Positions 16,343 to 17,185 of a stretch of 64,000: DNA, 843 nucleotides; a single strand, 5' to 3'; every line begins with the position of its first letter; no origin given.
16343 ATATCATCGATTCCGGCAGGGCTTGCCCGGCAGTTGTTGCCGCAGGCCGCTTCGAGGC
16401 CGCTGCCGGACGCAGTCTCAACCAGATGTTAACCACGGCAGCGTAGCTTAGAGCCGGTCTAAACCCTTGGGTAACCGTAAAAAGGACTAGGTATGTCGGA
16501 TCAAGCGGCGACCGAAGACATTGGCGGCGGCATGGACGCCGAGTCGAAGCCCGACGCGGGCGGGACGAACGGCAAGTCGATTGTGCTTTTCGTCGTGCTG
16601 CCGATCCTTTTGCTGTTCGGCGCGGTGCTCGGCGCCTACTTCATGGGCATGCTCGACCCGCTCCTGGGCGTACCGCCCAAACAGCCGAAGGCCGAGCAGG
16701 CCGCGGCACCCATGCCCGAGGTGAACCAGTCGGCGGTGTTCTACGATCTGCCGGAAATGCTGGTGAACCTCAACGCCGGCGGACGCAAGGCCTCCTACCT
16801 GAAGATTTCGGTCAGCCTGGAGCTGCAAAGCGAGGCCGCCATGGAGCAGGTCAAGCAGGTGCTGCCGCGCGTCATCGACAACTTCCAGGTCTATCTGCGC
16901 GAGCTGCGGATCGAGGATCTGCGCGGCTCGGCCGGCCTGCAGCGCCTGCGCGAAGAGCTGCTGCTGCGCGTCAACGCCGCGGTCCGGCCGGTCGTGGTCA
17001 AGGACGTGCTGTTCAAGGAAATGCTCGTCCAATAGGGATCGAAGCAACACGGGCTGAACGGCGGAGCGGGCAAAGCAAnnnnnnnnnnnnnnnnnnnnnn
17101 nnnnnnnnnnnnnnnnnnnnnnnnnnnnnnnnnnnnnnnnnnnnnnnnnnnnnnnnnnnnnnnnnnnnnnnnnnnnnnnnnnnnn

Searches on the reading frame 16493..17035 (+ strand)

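Call 24: search_protein_families(library=pfam, proteins=[window:16493-17035:+], max_evalue=0.01)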
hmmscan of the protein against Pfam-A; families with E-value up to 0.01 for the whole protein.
window:16493-17035:+ (180 aa): 1 family
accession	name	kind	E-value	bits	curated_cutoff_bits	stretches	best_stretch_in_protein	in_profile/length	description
PF03748.19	FliL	-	8.3e-21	74.9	24.6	1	83-180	1-103/103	Flagellar basal body-associated protein FliL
